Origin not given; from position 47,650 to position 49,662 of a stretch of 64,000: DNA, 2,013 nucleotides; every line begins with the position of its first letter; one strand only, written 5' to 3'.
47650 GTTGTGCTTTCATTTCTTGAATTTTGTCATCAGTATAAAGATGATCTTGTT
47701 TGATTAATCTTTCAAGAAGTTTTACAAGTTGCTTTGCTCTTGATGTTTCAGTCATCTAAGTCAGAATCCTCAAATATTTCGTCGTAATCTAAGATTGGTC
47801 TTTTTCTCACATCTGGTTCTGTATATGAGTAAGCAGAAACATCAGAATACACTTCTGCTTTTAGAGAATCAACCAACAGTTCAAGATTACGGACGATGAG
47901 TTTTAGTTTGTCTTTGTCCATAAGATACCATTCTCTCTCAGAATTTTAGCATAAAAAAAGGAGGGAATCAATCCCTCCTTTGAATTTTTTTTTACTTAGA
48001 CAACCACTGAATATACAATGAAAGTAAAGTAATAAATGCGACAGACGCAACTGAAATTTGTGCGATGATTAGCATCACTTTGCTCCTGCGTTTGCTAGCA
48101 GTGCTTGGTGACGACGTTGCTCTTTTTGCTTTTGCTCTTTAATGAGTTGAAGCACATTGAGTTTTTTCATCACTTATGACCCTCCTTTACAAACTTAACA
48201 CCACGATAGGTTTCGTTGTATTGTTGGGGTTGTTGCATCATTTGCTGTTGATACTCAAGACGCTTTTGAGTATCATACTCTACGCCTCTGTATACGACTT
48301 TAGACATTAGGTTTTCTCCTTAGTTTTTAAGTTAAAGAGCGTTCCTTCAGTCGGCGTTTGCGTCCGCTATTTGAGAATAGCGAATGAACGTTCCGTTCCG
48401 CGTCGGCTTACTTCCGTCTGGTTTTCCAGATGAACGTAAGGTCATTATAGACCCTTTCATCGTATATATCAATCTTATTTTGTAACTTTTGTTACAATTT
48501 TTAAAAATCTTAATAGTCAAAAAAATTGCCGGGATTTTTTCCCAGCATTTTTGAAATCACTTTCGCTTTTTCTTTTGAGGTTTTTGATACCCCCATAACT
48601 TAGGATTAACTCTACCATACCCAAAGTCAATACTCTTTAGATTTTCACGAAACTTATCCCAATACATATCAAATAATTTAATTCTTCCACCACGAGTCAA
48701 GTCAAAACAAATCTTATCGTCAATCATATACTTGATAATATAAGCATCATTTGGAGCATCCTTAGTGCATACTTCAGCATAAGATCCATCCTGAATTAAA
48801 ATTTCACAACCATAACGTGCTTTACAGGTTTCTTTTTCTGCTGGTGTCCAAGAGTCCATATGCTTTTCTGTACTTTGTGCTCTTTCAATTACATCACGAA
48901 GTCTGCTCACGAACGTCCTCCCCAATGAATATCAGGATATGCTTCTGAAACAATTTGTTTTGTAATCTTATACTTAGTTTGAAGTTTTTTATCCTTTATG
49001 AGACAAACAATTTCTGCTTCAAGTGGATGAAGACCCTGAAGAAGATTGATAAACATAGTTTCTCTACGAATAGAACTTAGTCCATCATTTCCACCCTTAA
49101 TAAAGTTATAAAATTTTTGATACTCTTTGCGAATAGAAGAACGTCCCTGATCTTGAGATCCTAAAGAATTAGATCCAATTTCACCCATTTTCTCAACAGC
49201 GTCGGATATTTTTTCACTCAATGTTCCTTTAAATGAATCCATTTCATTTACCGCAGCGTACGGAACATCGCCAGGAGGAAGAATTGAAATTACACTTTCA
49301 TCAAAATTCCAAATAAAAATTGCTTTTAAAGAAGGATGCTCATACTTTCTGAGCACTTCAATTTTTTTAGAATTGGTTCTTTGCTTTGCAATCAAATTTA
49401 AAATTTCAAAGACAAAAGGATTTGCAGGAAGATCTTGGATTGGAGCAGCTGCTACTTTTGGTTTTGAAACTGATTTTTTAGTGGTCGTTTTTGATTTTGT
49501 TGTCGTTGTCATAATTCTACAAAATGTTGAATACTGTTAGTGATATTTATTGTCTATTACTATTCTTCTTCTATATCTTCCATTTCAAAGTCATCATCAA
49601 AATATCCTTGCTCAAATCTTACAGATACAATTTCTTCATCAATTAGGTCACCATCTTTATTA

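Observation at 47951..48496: Phage nitrogen-sensing micro-operon: NtcA box, promoter, tandem glutamine riboswitch, three micro-ORFs, terminator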

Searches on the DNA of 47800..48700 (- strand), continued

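Call 27: get_annotated_region(hit=H21, flank=1200)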
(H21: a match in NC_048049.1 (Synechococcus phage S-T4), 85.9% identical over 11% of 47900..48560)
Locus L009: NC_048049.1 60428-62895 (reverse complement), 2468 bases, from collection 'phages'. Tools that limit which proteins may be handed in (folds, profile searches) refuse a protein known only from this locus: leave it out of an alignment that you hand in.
description: Synechococcus phage S-T4, complete genome.
organism: Synechococcus phage S-T4 (NCBI taxid 2268578)
taxonomy: Viruses; Duplodnaviria; Heunggongvirae; Uroviricota; Caudoviricetes; Kyanoviridae; Tamkungvirus; Tamkungvirus ST4
host: Synechococcus sp. WH 7803; source: -; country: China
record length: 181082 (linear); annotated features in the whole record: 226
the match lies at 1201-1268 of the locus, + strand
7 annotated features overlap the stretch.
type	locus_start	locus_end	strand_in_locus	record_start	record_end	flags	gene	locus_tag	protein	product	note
CDS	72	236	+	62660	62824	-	-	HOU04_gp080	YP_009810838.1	hypothetical protein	-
CDS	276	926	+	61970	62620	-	-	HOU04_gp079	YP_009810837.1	transaldolase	-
CDS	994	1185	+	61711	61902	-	-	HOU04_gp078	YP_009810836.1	hypothetical protein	-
CDS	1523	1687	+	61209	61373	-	-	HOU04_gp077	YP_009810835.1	hypothetical protein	T4-like phage protein, T4 GC0937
CDS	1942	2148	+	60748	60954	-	-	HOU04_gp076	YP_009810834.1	hypothetical protein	-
CDS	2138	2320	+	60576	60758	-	-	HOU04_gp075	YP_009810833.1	hypothetical protein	-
CDS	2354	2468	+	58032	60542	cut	-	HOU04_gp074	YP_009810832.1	putative major tail protein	-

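Call 28: get_annotated_region(hit=H24, flank=1200)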
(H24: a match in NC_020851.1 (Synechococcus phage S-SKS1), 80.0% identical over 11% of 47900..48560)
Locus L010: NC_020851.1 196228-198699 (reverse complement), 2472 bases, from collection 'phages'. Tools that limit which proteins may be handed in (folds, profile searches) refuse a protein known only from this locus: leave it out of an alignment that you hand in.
description: Synechococcus phage S-SKS1 genomic sequence.
organism: Synechococcus phage S-SKS1 (NCBI taxid 754042)
taxonomy: Viruses; Duplodnaviria; Heunggongvirae; Uroviricota; Caudoviricetes; Llyrvirus; Llyrvirus SSKS1
host: Synechococcus sp. WH7803; source: North Atlantic; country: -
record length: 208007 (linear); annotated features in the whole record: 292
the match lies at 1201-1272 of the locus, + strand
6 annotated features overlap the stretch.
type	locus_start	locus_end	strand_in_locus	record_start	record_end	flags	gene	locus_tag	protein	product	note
CDS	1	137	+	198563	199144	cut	-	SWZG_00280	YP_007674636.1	hypothetical protein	similar to gp225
CDS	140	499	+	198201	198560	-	-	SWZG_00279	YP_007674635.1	hypothetical protein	-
CDS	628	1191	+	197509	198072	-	-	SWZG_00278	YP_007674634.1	hypothetical protein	-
CDS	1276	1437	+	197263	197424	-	-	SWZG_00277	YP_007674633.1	hypothetical protein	similar to gp197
CDS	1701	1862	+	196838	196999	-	-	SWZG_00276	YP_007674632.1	hypothetical protein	-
CDS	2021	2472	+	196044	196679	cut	-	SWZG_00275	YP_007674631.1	thymidylate synthase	-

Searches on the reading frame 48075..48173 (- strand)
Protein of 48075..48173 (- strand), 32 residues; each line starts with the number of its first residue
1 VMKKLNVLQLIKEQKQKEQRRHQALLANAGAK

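Call 8: search_protein_families(library=pfam, proteins=[window:48075-48173:-], max_evalue=1)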
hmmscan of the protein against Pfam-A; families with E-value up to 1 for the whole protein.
window:48075-48173:- (32 aa): 0 families

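Call 32: search_protein_families(library=ncbifam, proteins=[window:48075-48173:-], max_evalue=10)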
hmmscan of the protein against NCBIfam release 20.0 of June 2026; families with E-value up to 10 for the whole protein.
window:48075-48173:- (32 aa): 0 families

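Call 46: search_solved_structures(query=window:48075-48173:-, max_evalue=10, show_alignments=2)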
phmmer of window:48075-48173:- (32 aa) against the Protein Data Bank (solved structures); distinct sequences matched with E-value up to 10: 0.

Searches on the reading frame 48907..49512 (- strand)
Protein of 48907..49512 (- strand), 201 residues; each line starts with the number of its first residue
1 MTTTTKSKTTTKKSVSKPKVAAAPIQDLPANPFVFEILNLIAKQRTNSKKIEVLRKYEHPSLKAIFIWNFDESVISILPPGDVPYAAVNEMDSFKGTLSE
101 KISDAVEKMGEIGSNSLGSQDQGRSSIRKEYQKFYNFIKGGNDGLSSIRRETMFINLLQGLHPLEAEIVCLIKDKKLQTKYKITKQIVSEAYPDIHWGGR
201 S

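Call 8: search_protein_families(library=pfam, proteins=[window:48907-49512:-], max_evalue=1)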
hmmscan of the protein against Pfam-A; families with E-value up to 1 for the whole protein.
window:48907-49512:- (201 aa): 2 families
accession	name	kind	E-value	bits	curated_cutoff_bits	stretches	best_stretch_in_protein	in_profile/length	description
PF20025.4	DUF6433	-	1.1e-38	132.2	38.9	2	122-178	58-114/115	Family of unknown function (DUF6433)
PF25760.1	Phage_RB18_ORF43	-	0.04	14.2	27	0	159-188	38-67/69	Phage RB18 ORF43.1 protein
